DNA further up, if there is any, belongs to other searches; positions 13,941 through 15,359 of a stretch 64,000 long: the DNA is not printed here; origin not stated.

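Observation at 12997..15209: Two large pilin-like proteins that fuse a prepilin leader to adhesin-like C-terminal domains (glycine-rich domain and DUF6273-like)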

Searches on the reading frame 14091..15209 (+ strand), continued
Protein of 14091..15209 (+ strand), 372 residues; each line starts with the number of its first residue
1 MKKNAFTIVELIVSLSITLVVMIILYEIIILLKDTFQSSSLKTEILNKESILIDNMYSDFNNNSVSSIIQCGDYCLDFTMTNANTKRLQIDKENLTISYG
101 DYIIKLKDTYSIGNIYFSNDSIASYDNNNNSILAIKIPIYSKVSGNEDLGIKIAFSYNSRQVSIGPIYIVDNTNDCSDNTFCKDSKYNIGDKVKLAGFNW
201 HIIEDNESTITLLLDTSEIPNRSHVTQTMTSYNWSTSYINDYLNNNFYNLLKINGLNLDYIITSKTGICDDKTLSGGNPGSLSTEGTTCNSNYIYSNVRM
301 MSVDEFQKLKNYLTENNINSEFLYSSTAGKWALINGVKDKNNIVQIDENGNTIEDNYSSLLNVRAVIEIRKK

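Call 56: fold_search(model_id=the predicted structure, library=viral)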
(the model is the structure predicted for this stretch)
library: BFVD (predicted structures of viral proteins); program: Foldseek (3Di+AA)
matches with E <= 10: 857; with E <= 0.001: 7
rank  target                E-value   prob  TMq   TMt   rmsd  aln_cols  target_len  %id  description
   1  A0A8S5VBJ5            3.0e-07  1.00  0.36  0.50  11.9       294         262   14  ATP-binding sugar transporter [Myoviridae sp. ctbEa13]
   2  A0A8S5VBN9            3.5e-06  1.00  0.35  0.39   7.8       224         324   15  DUF6273 domain-containing protein [Myoviridae sp. ctbEa13]
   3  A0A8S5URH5            1.2e-05  1.00  0.35  0.40   4.5       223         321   12  Uncharacterized protein [Myoviridae sp. ctsIb3]
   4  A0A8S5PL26            2.7e-05  1.00  0.32  0.25  17.4       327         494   14  DUF6273 domain-containing protein [Siphoviridae sp. ctOSJ35]
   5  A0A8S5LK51            1.1e-04  1.00  0.35  0.35   5.6       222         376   15  DUF6273 domain-containing protein [Siphoviridae sp. ctnhN1]
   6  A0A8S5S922            2.8e-04  1.00  0.34  0.19  16.6       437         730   10  Tail-collar fiber protein [Caudovirales sp. ctTVN2]
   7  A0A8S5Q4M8            7.2e-04  0.98  0.29  0.14  18.6       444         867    9  DUF6273 domain-containing protein [Siphoviridae sp. ctQqU1]
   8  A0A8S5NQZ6            1.1e-03  1.00  0.34  0.23   8.6       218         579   12  Tail sheath protein [Myoviridae sp. ctj3P51]
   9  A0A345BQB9            1.4e-03  1.00  0.29  0.51   7.4       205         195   11  (no name in the UniProt tables at hand)
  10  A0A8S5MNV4            2.0e-03  1.00  0.33  0.56   6.4       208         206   12  DUF6273 domain-containing protein [Myoviridae sp. ctI7W9]
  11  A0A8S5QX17            2.6e-03  1.00  0.31  0.20  19.6       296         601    9  Concanavalin A-like lectin/glucanase superfamily protein [Siphoviridae sp. ctcuE16]
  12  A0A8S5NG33            4.6e-03  1.00  0.31  0.26   8.9       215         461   13  Receptor Binding Protein [Siphoviridae sp. ctHEr2]
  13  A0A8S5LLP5            5.4e-03  1.00  0.34  0.18   6.8       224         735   16  Interferon alpha/beta receptor 1, Interferon I interferon signaling complex [Siphoviridae sp. ctvok7]
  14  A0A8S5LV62            1.1e-02  0.93  0.31  0.29  15.6       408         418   12  Uncharacterized protein [Siphoviridae sp. ctFn287]
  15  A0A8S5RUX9            1.3e-02  1.00  0.31  0.22   3.8       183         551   14  (no name in the UniProt tables at hand)
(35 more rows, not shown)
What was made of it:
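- On PF19789 DUF6273: Foldseek against BFVD: DUF6273 domain-containing phage proteins at E from 3.5e-6 to 7e-4, probability 0.98-1.0 (call 56).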

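Call 69: find_encoding_contigs(protein=P0139, flank=8000, max_places=2)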
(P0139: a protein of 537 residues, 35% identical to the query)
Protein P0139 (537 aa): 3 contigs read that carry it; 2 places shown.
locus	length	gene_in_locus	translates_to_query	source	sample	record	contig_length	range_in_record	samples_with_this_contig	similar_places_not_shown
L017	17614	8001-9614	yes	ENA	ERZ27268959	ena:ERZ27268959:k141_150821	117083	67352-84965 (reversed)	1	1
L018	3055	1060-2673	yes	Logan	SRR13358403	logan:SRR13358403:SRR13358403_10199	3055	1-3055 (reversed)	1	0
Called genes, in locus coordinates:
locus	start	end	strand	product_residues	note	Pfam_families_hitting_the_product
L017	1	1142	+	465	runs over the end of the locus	PF01406:tRNA-synt_1e, PF09334:tRNA-synt_1g (faint)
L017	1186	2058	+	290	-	PF01509:TruB_N, PF16198:TruB_C_2 (weak)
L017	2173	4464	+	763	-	PF00482:T2SSF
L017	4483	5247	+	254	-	PF06750:A24_N_bact, PF01478:Peptidase_A24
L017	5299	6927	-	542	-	PF00437:T2SSE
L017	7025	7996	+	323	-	-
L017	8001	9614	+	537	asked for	PF12810:ALK_LTK_GRD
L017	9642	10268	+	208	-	PF06197:DUF998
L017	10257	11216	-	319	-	PF07670:Gate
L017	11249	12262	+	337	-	PF13180:PDZ_2 (weak)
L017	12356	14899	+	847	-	PF01624:MutS_I, PF05188:MutS_II, PF05192:MutS_III, PF05190:MutS_IV, PF00488:MutS_V, PF27441:MutS_C (weak)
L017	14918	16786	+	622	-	PF13292:DXP_synthase_N, PF00456:Transketolase_N (faint), PF02779:Transket_pyr, PF02780:Transketolase_C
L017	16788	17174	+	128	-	-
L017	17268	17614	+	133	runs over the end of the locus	PF01029:NusB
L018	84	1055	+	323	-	-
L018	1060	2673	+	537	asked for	PF12810:ALK_LTK_GRD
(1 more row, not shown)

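Call 82: search_protein_families(library=pfam, proteins=[L017:7025-7993:+], max_evalue=1)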
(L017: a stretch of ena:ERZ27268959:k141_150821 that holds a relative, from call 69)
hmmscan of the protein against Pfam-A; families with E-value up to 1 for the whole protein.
L017:7025-7993:+ (323 aa): 0 families
